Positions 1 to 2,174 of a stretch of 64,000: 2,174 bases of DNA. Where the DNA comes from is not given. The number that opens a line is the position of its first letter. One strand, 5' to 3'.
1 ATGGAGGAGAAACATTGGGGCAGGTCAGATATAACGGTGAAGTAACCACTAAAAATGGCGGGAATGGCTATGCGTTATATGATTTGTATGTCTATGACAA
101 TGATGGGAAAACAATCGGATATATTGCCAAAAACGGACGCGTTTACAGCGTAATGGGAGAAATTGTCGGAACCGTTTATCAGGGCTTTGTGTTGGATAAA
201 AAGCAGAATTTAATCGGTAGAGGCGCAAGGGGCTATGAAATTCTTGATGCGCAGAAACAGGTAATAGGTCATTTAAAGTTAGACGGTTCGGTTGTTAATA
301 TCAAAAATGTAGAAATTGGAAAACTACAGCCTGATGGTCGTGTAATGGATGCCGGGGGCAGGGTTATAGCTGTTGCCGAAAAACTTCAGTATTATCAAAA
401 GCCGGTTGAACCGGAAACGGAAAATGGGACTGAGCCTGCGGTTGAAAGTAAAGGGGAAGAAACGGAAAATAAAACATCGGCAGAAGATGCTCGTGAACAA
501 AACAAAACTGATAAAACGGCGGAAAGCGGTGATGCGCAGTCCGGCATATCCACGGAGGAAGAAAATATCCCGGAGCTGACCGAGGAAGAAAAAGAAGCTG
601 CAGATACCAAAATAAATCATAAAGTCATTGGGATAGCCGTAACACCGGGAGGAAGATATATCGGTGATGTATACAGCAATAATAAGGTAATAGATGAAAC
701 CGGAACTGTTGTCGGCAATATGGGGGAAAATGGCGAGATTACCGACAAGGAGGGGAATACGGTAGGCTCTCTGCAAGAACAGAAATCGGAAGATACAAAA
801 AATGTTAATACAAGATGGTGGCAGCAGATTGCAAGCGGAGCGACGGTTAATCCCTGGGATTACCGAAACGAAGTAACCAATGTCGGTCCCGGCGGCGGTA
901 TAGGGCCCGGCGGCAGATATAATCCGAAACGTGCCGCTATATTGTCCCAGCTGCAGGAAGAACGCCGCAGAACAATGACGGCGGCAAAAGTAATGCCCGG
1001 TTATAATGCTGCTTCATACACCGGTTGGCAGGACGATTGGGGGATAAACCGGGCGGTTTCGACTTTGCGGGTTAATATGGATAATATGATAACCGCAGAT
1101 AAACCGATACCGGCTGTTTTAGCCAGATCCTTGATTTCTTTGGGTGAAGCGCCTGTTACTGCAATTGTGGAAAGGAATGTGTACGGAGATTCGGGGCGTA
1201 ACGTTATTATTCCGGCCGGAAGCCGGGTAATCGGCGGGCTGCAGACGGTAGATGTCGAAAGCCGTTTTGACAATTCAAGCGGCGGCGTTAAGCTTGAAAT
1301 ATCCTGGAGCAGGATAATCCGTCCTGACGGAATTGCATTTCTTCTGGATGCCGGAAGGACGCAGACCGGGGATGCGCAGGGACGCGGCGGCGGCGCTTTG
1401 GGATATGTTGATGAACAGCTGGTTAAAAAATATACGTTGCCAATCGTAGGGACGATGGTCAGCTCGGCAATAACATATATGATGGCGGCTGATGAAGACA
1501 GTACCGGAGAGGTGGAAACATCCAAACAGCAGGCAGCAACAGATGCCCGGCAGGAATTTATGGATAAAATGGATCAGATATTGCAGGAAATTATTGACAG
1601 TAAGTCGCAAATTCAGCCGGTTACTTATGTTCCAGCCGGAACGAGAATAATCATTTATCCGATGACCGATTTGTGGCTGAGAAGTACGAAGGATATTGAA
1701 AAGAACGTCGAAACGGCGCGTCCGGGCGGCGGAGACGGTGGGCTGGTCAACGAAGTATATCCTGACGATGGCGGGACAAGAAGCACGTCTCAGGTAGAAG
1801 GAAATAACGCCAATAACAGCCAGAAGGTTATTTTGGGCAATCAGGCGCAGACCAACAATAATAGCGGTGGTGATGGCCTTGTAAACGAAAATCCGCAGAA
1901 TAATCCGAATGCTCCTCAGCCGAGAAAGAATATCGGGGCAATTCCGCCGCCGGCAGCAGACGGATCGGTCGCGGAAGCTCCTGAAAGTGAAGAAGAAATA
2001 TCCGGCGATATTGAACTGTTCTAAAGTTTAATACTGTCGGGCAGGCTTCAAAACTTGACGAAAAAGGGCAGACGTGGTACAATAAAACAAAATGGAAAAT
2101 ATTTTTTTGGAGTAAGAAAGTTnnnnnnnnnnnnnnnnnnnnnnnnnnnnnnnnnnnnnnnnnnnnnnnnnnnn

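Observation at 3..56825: Shared Gly-rich repeat module in the VirB10 N-terminal region (3..1000) and at the C-terminus of the giant VirB6 (53733..53900)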

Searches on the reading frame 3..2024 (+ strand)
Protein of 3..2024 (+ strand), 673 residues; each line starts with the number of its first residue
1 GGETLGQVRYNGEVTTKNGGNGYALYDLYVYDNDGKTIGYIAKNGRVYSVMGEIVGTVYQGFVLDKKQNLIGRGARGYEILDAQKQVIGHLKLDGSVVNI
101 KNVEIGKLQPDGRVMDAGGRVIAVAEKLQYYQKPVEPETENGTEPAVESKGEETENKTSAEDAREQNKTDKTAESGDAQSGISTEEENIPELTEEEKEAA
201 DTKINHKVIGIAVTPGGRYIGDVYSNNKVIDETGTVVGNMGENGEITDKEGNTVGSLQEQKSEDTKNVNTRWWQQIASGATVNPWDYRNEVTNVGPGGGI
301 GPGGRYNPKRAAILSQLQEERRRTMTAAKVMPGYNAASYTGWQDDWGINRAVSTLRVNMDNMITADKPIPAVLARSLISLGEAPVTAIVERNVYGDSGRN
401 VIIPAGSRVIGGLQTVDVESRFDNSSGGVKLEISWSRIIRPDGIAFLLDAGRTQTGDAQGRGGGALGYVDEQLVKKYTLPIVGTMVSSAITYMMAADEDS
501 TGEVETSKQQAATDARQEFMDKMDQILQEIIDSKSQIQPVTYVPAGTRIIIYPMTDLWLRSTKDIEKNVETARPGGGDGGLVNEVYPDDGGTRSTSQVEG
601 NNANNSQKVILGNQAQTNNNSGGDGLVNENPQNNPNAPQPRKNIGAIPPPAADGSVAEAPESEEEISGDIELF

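Call 5: search_protein_families(library=pfam, proteins=[window:3-2024:+], max_evalue=1)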
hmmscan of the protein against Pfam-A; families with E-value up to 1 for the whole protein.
window:3-2024:+ (673 aa): 6 families
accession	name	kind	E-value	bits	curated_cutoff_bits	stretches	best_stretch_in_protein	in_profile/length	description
PF03743.19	TrbI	-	9.3e-30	104.3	35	1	363-559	2-188/188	Bacterial conjugation TrbI-like protein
PF21785.3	Bflower_2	-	9e-17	61.4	38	2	30-129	4-100/112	5-fold beta-flower protein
PF21784.3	Bflower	-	3.8e-10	40.6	25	1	23-72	13-61/116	4-fold beta flower protein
PF12396.14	DUF3659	-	0.00013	22.2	24.8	1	42-92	9-56/61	Protein of unknown function (DUF3659)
PF22770.2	POP1_C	-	0.17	12.5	24.3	1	127-212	34-117/174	POP1 C-terminal domain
PF15754.10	SPESP1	-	0.24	11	27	1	129-200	119-194/322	Sperm equatorial segment protein 1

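Call 6: search_protein_families(library=ncbifam, proteins=[window:3-2024:+], max_evalue=1)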
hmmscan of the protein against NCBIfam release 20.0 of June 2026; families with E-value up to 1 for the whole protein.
window:3-2024:+ (673 aa): 3 families
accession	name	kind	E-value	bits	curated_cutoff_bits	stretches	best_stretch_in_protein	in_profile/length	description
NF038092.1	T4SS_ComB10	equivalog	8.9e-35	120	300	1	353-566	14-218/225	DNA type IV secretion system protein ComB10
NF038091.1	T4SS_VirB10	equivalog_domain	1.6e-25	89.8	220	1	358-560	6-192/197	type IV secretion system protein VirB10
NF045516.2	SepX_GlpR_1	exception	0.53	10.1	160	1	113-325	40-189/293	divisome protein SepX/GlpR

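Call 11: find_homologous_proteins(query=window:3-2021:+, max_evalue=0.00001)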
Query window:3-2021:+ (673 aa): 51 proteins with E <= 0.00001 among 8000 candidates.
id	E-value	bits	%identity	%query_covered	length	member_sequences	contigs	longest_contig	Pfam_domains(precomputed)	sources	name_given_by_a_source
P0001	0.0e+0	1228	100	83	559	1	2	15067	PF03743.20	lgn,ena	-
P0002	0.0e+0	1226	100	83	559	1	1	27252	PF03743.20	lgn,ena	-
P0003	0.0e+0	1218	100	83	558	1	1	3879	PF03743.20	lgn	-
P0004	0.0e+0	1213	99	83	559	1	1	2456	PF03743.20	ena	-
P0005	0.0e+0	1211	99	83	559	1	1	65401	PF03743.20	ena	-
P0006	1.1e-224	766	97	53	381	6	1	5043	PF03743.20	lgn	-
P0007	2.3e-215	735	54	100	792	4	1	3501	PF21784.4,PF12396.15,PF03743.20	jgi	jgi:type IV secretion system protein VirB10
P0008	2.3e-185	636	56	84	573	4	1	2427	PF03743.20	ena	-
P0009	2.8e-181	623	59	73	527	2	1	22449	PF03743.20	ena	-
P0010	4.7e-180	619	49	92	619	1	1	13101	PF03743.20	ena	-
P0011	3.6e-155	536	63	60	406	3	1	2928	PF03743.20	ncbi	-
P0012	7.1e-152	525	62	61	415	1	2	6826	PF03743.20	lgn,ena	-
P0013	8.3e-148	512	55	70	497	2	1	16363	PF03743.20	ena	-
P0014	1.7e-121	425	39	89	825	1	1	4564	PF21784.4,PF05593.20,PF12396.15,PF21785.4,PF03743.20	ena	-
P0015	4.3e-120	420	39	100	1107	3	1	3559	PF21784.4,PF21785.4,PF03743.20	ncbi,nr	ncbi:MAG: TrbI/VirB10 family protein, partial [Alphaproteobacteria bacterium]|nr:TrbI/VirB10 family 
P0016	4.8e-119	417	40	83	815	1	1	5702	PF21784.4,PF05593.20,PF12396.15,PF21785.4,PF04519.20,PF03743.20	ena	-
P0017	3.1e-118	414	40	92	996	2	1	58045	PF21784.4,PF21785.4,PF03743.20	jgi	-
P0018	3.7e-118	414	38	99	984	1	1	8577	PF21785.4,PF03743.20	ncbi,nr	ncbi:MAG: TrbI/VirB10 family protein, partial [Alphaproteobacteria bacterium]|nr:TrbI/VirB10 family 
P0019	1.3e-117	412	40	86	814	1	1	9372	PF21784.4,PF05593.20,PF12396.15,PF21785.4,PF03743.20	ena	-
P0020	2.8e-116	408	35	83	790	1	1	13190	PF21784.4,PF12396.15,PF21785.4,PF03743.20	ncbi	-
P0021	5.4e-116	407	40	90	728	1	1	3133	PF21784.4,PF12396.15,PF21785.4,PF03743.20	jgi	jgi:hypothetical protein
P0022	8.0e-115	403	39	83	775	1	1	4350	PF21784.4,PF05593.20,PF12396.15,PF21785.4,PF04519.20,PF03743.20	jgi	-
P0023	7.6e-109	383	38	84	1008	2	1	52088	PF21784.4,PF12396.15,PF21785.4,PF03743.20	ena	-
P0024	2.3e-107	378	42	77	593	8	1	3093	PF21785.4,PF03743.20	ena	-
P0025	2.7e-107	378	36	81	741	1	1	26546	PF21784.4,PF12396.15,PF21785.4,PF03743.20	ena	-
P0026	6.0e-107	377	40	79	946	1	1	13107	PF01098.25,PF21784.4,PF21785.4,PF03743.20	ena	-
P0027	1.9e-106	375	36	85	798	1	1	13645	PF21784.4,PF12396.15,PF21785.4,PF13098.14,PF03743.20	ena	-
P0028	3.4e-106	375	35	97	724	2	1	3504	PF21784.4,PF05593.20,PF12396.15,PF21785.4,PF03743.20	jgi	jgi:YD repeat-containing protein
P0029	2.8e-101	358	37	79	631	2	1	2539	PF21784.4,PF12396.15,PF21785.4,PF03743.20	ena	-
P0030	4.7e-97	344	41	61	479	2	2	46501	PF03743.20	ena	-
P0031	1.5e-95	339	33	96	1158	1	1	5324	PF21784.4,PF12396.15,PF21785.4,PF03743.20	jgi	jgi:type IV secretion system protein VirB10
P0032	1.2e-94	336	39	69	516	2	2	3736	PF03743.20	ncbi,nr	ncbi:MAG: TrbI/VirB10 family protein, partial [Alphaproteobacteria bacterium]|nr:TrbI/VirB10 family 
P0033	4.8e-94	334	43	55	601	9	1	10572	PF12396.15,PF03743.20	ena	-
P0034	2.6e-93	332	43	55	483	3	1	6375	PF03743.20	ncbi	-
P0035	1.2e-91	326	45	53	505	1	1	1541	PF03743.20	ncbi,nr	ncbi:MAG: TrbI/VirB10 family protein, partial [Firmicutes bacterium]|nr:TrbI/VirB10 family protein [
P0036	1.5e-81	293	46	52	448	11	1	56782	PF03743.20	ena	-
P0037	3.9e-79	285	44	48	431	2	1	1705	PF03743.20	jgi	-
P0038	4.4e-79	285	47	49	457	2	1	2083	PF03743.20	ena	-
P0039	4.8e-77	278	38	61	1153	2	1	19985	PF21784.4,PF12396.15,PF21785.4,PF03743.20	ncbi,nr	ncbi:MAG TPA: hypothetical protein DIC64_03335, partial [Alphaproteobacteria bacterium]|nr:hypotheti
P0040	1.0e-57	214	43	39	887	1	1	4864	PF21785.4,PF03743.20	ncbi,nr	ncbi:hypothetical protein FACS1894186_7840 [Alphaproteobacteria bacterium]|nr:hypothetical protein F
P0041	1.3e-41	161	28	84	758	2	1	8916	PF21784.4,PF12396.15,PF21785.4,PF03743.20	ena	-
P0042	9.0e-24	102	34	37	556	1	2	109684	PF03743.20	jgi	jgi:type IV secretory pathway VirB10-like protein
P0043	3.8e-23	100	34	33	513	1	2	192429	PF15780.12,PF22544.3,PF03743.20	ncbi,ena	-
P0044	2.2e-15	74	27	55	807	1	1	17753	PF03743.20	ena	-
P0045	4.8e-15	73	29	33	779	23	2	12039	PF03743.20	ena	-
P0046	1.4e-14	72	30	33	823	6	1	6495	PF03743.20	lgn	-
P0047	4.2e-14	70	26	55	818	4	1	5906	PF03743.20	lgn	-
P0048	9.6e-14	69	32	28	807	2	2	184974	PF03743.20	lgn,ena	-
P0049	6.3e-13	66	30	34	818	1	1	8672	PF03743.20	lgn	-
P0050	5.6e-12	63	31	28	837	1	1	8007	PF03743.20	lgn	-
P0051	1.5e-11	62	31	28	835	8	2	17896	PF03743.20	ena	-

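Call 12: find_encoding_contigs(protein=P0002, flank=10000, max_places=4)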
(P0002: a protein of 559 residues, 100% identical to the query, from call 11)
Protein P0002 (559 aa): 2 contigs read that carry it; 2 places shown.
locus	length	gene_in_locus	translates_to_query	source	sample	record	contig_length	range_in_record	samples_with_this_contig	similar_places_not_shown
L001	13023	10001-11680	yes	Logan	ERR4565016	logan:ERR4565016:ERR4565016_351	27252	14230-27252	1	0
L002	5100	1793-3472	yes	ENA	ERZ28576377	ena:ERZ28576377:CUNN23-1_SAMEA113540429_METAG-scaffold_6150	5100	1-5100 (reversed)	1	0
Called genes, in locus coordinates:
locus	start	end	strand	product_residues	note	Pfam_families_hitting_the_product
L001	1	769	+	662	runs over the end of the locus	PF03524:CagX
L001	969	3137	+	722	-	-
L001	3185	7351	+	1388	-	-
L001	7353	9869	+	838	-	-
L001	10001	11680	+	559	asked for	PF03743:TrbI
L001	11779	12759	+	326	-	PF00437:T2SSE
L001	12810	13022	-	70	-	?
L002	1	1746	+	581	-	?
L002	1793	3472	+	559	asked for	PF03743:TrbI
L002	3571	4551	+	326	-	PF00437:T2SSE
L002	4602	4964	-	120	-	PF00009:GTP_EFTU (weak)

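Call 13: find_encoding_contigs(protein=P0001, flank=10000, max_places=4)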
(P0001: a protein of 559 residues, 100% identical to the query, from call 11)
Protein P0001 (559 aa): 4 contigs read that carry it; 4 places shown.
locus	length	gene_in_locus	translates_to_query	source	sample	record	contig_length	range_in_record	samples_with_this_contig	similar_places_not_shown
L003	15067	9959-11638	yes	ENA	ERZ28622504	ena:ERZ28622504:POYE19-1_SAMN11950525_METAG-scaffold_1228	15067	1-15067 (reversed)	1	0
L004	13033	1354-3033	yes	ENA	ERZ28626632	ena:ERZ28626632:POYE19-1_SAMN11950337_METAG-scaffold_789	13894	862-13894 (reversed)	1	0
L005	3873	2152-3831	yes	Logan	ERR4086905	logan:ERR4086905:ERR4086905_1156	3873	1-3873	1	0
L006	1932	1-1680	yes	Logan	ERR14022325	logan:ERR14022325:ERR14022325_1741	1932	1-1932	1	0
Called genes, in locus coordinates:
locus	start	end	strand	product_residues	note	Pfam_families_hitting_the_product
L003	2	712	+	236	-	?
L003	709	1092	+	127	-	-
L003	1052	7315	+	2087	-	-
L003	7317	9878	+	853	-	-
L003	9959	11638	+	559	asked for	PF03743:TrbI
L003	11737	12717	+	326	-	PF00437:T2SSE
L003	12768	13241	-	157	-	PF01926:MMR_HSR1, PF00009:GTP_EFTU (weak)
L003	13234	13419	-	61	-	-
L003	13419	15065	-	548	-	?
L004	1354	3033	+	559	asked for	PF03743:TrbI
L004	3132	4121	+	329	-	-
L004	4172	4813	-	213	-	PF03193:RsgA_GTPase (weak), PF00009:GTP_EFTU (faint), PF00350:Dynamin_N (faint), PF01926:MMR_HSR1, PF02421:FeoB_N (weak)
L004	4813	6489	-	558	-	PF14849:YidC_periplas, PF02096:60KD_IMP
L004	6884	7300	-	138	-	PF00825:Ribonuclease_P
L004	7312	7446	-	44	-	PF00468:Ribosomal_L34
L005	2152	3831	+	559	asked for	PF03743:TrbI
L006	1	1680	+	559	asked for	PF03743:TrbI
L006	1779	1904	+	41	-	-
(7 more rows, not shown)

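Call 22: find_related_loci(query=A2, collection=genome_contigs, flank=10000)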
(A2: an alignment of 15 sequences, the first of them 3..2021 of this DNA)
Query A2 (673 aa) in genome_contigs; peptide patterns used: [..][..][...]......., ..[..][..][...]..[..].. (x = any residue, [..] = any of these).
434 stretches matched a pattern; 388 encode a relative of the query (tblastn E <= 1e-3); the best 80 are kept; 80 distinct loci.
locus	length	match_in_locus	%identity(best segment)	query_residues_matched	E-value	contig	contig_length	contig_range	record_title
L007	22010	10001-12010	96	2-673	0e+0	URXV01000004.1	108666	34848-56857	uncultured Rickettsiales bacterium isolate UMGS1453 genome assembly, contig: NODE_30_length_108666_cov_8.602315, whole g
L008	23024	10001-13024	70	1-673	0e+0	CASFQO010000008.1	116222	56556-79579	uncultured Alphaproteobacteria bacterium isolate SI.O44.metabat-bins.180 genome assembly, contig: SI.O44.metabat-bins.18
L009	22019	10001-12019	71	2-673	0e+0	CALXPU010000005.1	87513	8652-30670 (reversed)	MAG: uncultured Alphaproteobacteria bacterium isolate BRZ_KG__bin92 genome assembly, contig: BRZ_KG__NODE_301_length_875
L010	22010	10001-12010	71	2-673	0e+0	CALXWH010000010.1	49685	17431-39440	MAG: uncultured Alphaproteobacteria bacterium isolate BRZ_CV__bin18 genome assembly, contig: BRZ_CV__NODE_1044_length_49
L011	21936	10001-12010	72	2-673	0e+0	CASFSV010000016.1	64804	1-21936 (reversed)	uncultured Alphaproteobacteria bacterium isolate SI.O7.metabat-bins.100 genome assembly, contig: SI.O7.metabat-bins.100.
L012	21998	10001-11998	70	2-665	0e+0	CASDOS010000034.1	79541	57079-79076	uncultured Alphaproteobacteria bacterium isolate SI.O27.metabat-bins.10 genome assembly, contig: SI.O27.metabat-bins.10.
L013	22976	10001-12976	69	2-673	0e+0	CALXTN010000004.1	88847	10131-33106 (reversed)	MAG: uncultured Alphaproteobacteria bacterium isolate BRZ_QQ__bin90 genome assembly, contig: BRZ_QQ__NODE_214_length_888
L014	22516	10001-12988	70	2-665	0e+0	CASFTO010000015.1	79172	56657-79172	uncultured Alphaproteobacteria bacterium isolate SI.A54.metabat-bins.112 genome assembly, contig: SI.A54.metabat-bins.11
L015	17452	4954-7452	68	1-672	0e+0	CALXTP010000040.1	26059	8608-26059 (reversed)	MAG: uncultured Alphaproteobacteria bacterium isolate E19__bin231 genome assembly, contig: E19__k127_1990789, whole geno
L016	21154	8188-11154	68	1-673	0e+0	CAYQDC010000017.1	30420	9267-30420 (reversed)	MAG TPA_asm: uncultured Acetobacter sp. isolate SRP141132_co3_78 genome assembly, contig: NODE_979_length_30420_cov_6.94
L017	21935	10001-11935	65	2-660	0e+0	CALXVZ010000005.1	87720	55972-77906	MAG: uncultured Alphaproteobacteria bacterium isolate BRZ_SF__bin16 genome assembly, contig: BRZ_SF__NODE_250_length_877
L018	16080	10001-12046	64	2-671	0e+0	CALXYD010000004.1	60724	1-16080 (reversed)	MAG: uncultured Alphaproteobacteria bacterium isolate BRZ_KS__bin39 genome assembly, contig: BRZ_KS__NODE_684_length_607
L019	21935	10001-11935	58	2-673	0e+0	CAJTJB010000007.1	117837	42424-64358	MAG TPA_asm: uncultured Alphaproteobacteria bacterium isolate MGBC103325 genome assembly, contig: MGBC103325.7, whole ge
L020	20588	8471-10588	54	2-673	0e+0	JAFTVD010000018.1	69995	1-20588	MAG: Alphaproteobacteria bacterium isolate RGIG4178 Roe_deer_Colon-2__c1632, whole genome shotgun sequence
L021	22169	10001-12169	54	2-672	0e+0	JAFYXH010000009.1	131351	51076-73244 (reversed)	MAG: Alphaproteobacteria bacterium isolate RGIG7506 Water_buffalos_Colon.Co__c1136198, whole genome shotgun sequence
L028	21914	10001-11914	55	2-673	0e+0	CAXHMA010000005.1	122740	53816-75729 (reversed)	MAG: uncultured Alphaproteobacteria bacterium isolate ena-SAMPLE-TAB-22-03-2024-10:43:23:852-115549 genome assembly, con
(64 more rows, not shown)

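Call 45: search_protein_families(library=pfam, proteins=[L007:1081-7686:+, L007:7652-12010:+, L007:29-1102:+], max_evalue=0.001)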
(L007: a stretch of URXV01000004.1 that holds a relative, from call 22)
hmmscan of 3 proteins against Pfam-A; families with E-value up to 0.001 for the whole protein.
L007:1081-7686:+ (2202 aa): 6 families
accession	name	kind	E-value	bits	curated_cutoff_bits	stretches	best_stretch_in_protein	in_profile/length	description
PF21785.3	Bflower_2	-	7.4e-145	473.9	38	22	1100-1198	7-100/112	5-fold beta-flower protein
PF21784.3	Bflower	-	4.9e-96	317.5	25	8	1046-1108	4-63/116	4-fold beta flower protein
PF12396.14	DUF3659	-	5e-61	202.9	24.8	3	328-380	10-56/61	Protein of unknown function (DUF3659)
PF05593.20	RHS_repeat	-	1.3e-17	64.1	22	0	1254-1286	1-37/38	RHS Repeat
PF00659.24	POLO_box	-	7.4e-08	32.7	23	0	434-461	21-48/61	POLO box duplicated region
PF12645.13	HTH_16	-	2.7e-05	24.6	22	0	472-491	29-48/65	Helix-turn-helix domain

L007:7652-12010:+ (1453 aa): 4 families
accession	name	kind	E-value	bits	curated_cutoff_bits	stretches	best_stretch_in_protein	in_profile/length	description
PF21785.3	Bflower_2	-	6.4e-54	181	38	6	812-911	4-100/112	5-fold beta-flower protein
PF03743.19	TrbI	-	3.3e-29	102.5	35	1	1143-1339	2-188/188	Bacterial conjugation TrbI-like protein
PF21784.3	Bflower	-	2.2e-10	41.3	25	1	805-854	13-61/116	4-fold beta flower protein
PF12396.14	DUF3659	-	8.2e-05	22.8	24.8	0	812-855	14-54/61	Protein of unknown function (DUF3659)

L007:29-1102:+ (358 aa): 1 family
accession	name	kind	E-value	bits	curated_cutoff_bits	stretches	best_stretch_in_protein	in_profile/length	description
PF05036.18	SPOR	-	0.00036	21.2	21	1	286-356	15-76/76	SPOR domain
